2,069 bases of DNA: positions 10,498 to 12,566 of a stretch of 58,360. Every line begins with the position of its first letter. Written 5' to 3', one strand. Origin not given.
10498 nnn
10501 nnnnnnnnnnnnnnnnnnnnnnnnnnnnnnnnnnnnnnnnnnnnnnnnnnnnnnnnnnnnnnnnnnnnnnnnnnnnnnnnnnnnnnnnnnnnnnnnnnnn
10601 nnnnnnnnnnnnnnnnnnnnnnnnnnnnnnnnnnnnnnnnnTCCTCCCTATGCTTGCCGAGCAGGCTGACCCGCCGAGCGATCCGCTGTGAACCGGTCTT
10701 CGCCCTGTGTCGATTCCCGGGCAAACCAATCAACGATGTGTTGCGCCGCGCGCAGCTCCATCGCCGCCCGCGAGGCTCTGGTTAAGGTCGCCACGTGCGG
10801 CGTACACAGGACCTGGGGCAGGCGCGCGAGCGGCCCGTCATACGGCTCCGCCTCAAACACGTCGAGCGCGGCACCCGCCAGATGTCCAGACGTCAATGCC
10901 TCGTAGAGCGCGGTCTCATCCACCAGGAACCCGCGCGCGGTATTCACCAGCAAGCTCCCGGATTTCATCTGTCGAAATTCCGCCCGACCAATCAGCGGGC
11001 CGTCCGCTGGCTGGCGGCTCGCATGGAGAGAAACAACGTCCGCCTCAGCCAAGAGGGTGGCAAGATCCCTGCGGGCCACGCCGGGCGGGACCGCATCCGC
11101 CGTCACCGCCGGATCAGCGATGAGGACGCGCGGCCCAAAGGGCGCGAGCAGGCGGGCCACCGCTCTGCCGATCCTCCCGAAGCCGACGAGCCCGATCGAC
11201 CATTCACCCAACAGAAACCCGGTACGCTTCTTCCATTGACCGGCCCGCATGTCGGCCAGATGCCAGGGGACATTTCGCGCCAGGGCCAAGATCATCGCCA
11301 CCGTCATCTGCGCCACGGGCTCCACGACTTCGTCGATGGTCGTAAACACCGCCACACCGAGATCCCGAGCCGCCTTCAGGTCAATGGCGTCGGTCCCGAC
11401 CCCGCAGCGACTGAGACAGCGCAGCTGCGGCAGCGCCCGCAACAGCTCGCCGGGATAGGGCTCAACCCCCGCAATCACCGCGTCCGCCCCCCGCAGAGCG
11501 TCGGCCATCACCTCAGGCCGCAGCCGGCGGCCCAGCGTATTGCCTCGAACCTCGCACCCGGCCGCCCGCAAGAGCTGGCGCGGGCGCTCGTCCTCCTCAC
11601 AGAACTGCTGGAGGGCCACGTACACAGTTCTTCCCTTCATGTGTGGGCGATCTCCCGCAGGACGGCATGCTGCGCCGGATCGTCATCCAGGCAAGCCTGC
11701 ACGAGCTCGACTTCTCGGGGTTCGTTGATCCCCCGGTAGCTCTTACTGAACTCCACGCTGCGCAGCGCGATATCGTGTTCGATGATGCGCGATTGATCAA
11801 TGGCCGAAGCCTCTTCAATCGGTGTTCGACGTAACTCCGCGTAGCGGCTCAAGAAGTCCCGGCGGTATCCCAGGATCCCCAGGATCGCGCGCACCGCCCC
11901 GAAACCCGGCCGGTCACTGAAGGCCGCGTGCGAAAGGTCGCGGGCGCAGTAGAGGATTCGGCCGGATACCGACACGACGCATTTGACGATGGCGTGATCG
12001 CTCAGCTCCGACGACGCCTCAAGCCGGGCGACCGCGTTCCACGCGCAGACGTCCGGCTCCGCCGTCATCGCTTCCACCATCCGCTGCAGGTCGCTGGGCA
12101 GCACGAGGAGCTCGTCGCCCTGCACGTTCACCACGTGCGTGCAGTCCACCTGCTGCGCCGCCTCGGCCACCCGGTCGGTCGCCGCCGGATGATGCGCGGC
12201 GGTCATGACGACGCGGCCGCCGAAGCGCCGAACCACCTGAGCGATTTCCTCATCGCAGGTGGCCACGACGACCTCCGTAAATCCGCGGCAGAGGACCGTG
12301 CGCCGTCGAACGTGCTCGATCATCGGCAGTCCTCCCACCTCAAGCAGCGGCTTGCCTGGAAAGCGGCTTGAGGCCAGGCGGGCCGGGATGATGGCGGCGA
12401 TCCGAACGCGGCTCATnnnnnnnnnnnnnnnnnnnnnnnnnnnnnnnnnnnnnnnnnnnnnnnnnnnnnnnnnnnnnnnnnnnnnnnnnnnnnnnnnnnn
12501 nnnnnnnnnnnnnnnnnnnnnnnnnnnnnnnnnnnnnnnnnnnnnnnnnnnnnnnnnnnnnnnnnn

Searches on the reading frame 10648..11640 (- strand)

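Call 3: search_protein_families(library=pfam, proteins=[window:10648-11640:-], max_evalue=0.01)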
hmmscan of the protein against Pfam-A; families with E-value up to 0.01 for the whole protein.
window:10648-11640:- (330 aa): 2 families
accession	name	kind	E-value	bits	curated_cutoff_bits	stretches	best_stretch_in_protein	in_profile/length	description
PF02826.25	2-Hacid_dh_C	-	1.1e-50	171.9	25.1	1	114-284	1-178/178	D-isomer specific 2-hydroxyacid dehydrogenase, NAD binding domain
PF00389.36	2-Hacid_dh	-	4.2e-18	65.8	24.6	1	21-312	12-130/134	D-isomer specific 2-hydroxyacid dehydrogenase, catalytic domain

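Call 4: search_protein_families(library=ncbifam, proteins=[window:10648-11640:-], max_evalue=0.001)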
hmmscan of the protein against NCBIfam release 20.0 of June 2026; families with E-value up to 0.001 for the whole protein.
window:10648-11640:- (330 aa): 21 families
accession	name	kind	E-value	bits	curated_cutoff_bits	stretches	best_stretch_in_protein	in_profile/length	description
TIGR01327.1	PGDH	equivalog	1.5e-54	185.7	454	1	63-309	53-304/525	phosphoglycerate dehydrogenase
NF005069.0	PRK06487.1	equivalog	1.3e-48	165.7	448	1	41-310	38-315/320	2-hydroxyacid dehydrogenase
NF009714.1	PRK13243.1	equivalog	5.1e-47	160.8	455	1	43-304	37-311/332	glyoxylate reductase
NF008759.0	PRK11790.1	equivalog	1.7e-45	155.4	404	1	65-312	69-323/410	phosphoglycerate dehydrogenase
NF011938.0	PRK15409.1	equivalog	6.9e-38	130.5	492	1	45-304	39-307/324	glyoxylate/hydroxypyruvate reductase GhrB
NF005387.0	PRK06932.1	equivalog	8.4e-35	120.2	492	1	43-301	36-305/314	2-hydroxyacid dehydrogenase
NF005750.0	PRK07574.1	equivalog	6.2e-33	114.4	329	1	70-315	112-366/386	NAD-dependent formate dehydrogenase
NF000492.1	vanH_gen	exception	1.1e-31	110.1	540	1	75-265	69-255/312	D-lactate dehydrogenase VanH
NF006263.0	PRK08410.1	equivalog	2.4e-30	106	389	1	65-306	56-307/311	D-2-hydroxyacid dehydrogenase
NF041369.1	Dhydh_Halo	equivalog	2e-29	102.8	400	1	81-289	64-278/305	D-2-hydroxyacid dehydrogenase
NF001309.0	PRK00257.1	equivalog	1.6e-25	89.9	434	1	72-308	58-280/379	4-phosphoerythronate dehydrogenase PdxB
NF000128.1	vanH-Sc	exception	1.2e-24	87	650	1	75-265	89-275/337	D-lactate dehydrogenase VanH-Sc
NF000371.1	vanH_Agroup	exception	1.3e-24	87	700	1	75-265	74-260/322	VanH-A/VanH-Pt family D-lactate dehydrogenase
NF000004.1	vanH-D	exception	1.4e-23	83.6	550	1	74-265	74-261/323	D-lactate dehydrogenase VanH-D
NF000151.1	vanH-Ac1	exception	3e-22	79.4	750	1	76-265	106-291/351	D-lactate dehydrogenase VanH-Ac1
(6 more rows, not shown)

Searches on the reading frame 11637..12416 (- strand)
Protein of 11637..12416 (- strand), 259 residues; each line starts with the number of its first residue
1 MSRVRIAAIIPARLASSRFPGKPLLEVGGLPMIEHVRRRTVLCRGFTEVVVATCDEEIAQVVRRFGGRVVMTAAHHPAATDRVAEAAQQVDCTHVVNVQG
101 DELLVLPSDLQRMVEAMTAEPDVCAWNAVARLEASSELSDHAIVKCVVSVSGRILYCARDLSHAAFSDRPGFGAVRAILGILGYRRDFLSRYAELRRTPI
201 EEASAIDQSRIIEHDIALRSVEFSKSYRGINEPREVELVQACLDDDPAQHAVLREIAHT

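Call 73: search_protein_families(library=pfam, proteins=[window:11637-12416:-], max_evalue=0.001)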
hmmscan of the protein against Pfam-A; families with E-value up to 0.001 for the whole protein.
window:11637-12416:- (259 aa): 2 families
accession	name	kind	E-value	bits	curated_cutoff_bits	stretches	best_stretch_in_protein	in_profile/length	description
PF02348.25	CTP_transf_3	-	5.5e-37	128.1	22.6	1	7-213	1-212/217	Cytidylyltransferase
PF12804.13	NTP_transf_3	-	1.6e-10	41.9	27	1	16-126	9-121/160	MobA-like NTP transferase domain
